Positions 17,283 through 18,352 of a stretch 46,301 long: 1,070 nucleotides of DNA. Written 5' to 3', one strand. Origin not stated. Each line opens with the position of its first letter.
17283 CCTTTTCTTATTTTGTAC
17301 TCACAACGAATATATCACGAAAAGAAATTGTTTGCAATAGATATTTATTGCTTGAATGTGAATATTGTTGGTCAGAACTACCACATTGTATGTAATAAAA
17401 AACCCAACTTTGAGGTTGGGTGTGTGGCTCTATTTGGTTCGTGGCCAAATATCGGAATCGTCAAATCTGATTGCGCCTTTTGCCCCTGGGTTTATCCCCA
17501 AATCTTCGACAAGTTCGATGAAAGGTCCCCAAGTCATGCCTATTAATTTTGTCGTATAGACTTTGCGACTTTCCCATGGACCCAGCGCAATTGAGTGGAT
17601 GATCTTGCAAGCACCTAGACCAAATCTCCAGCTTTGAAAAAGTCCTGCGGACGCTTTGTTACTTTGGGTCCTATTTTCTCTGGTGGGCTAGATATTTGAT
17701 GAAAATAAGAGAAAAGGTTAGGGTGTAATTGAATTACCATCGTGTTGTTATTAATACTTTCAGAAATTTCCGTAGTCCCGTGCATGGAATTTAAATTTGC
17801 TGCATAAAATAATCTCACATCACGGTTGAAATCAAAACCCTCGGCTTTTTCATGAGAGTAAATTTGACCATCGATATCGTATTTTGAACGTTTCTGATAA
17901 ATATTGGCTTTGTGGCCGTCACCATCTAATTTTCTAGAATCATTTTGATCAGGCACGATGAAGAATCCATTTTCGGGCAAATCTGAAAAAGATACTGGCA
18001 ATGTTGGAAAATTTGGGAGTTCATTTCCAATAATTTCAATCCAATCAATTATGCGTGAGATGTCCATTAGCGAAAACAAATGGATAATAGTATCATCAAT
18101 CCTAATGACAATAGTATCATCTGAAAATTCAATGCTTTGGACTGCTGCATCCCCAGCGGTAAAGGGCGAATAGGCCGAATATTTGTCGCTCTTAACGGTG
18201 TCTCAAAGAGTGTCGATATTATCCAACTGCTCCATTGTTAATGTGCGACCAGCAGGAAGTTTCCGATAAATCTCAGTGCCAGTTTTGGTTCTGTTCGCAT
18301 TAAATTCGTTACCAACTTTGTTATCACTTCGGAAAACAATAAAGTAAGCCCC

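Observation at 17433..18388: Two-module orphan gene with intact promoter, SD and terminator but an in-frame TGA and a -1 frameshift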

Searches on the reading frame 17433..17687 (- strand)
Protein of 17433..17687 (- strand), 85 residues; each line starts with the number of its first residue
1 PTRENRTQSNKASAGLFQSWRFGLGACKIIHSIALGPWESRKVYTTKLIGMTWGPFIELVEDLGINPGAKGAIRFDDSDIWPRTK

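Call 8: search_protein_families(library=pfam, proteins=[window:17433-17687:-], max_evalue=1)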
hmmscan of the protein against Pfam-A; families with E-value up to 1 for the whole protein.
seq(85 aa): 0 families

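Call 9: search_protein_families(library=phrogs, proteins=[window:17433-17687:-], max_evalue=1)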
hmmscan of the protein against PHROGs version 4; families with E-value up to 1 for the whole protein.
seq(85 aa): 1 family
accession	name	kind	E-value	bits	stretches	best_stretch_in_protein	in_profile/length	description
phrog_11444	-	unknown function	0.16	12.7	1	35-42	14-21/22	-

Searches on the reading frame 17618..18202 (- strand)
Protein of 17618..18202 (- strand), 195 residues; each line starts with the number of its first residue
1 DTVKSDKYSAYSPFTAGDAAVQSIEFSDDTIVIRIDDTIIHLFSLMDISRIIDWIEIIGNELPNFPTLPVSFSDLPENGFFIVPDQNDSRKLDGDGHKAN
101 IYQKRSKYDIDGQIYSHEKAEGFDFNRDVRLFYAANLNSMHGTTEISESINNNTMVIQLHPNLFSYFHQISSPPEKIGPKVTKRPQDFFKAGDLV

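Call 8: search_protein_families(library=pfam, proteins=[window:17618-18202:-], max_evalue=1)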
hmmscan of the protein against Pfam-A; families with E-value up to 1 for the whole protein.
seq(195 aa): 0 families

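Call 9: search_protein_families(library=phrogs, proteins=[window:17618-18202:-], max_evalue=1)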
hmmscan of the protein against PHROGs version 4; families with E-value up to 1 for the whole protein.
seq(195 aa): 2 families
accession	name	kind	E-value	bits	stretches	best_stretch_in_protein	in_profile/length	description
phrog_24440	-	unknown function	0.17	13.2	1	2-51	62-108/117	-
phrog_26472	-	unknown function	0.21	12.3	1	58-68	3-13/31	-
